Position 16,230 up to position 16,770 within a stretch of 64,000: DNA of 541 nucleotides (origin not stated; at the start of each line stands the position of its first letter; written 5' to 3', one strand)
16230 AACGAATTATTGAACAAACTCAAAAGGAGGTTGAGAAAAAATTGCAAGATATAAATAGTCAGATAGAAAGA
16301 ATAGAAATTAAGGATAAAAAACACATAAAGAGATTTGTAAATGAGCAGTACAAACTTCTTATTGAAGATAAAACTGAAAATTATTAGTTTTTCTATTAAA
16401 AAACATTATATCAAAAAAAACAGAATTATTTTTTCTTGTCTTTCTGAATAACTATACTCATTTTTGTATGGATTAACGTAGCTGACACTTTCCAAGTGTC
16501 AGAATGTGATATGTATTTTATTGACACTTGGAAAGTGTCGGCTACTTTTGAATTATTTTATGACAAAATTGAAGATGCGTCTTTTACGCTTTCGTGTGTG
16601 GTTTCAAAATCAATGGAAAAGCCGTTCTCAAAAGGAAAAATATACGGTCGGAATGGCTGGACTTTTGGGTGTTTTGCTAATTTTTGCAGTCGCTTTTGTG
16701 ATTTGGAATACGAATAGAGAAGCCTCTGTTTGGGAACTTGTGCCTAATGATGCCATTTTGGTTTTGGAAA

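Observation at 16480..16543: Recurrent promoter-proximal inverted repeats whose arms are themselves hairpins with complementary loops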

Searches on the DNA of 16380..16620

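Call 89: search_rna_families(source=window, start=16380, end=16620, threshold=evalue, max_evalue=1)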
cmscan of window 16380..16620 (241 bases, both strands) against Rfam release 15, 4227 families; matches with E-value up to 1: 14.
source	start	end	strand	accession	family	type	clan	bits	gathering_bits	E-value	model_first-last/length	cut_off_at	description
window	16468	16556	+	RF04161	mir-3688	Gene; miRNA;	-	34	84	1.3e-05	1-88/88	no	mir-3688 microRNA precursor family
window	16467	16557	+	RF03802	MIR5649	Gene; miRNA;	-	33.3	100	3.1e-05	1-101/101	no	MIR5649 microRNA precursor family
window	16475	16548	-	RF04161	mir-3688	Gene; miRNA;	-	31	84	9.3e-05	10-79/88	no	mir-3688 microRNA precursor family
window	16473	16556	-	RF03802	MIR5649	Gene; miRNA;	-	30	100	0.00023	1-101/101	no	MIR5649 microRNA precursor family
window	16475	16548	+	RF03641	mir-991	Gene; miRNA;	-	25.4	100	0.0035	1-88/88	no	mir-991 microRNA precursor family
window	16469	16556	+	RF03926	MIR1435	Gene; miRNA;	-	23.8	94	0.16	1-186/186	no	MIR1435 microRNA precursor family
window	16479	16544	+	RF04071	MIR2863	Gene; miRNA;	CL00139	23.4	94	0.014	1-113/113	no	MIR2863 microRNA precursor family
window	16469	16555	-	RF04275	mir-2733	Gene; miRNA;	CL00142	22.4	72.9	0.029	1-81/81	no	mir-2733 microRNA precursor family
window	16475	16548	-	RF01061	mir-548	Gene; miRNA;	-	20.8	90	0.11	16-69/84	no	mir-548 microRNA precursor family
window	16479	16546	+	RF04103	mir-8356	Gene; miRNA;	-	20.1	70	0.13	1-65/65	no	mir-8356 microRNA precursor family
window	16475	16548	-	RF00972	mir-651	Gene; miRNA;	-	18.1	106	0.41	1-86/86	no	mir-651 microRNA precursor family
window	16485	16538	-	RF04258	mir-994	Gene; miRNA;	-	17.3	93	0.66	1-81/81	no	mir-994 microRNA precursor family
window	16480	16542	+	RF01494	rliD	Gene; antisense;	-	16.2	50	0.015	269-327/327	no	Listeria sRNA rliD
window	16473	16550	+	RF04133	MIR2646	Gene; miRNA;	-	14.7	245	0.46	1-256/256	no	MIR2646 microRNA precursor family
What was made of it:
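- On Any Rfam RNA family: Around the element there are only far sub-threshold matches to generic hairpins, at most 34 bits against 70 or more required (call 89).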
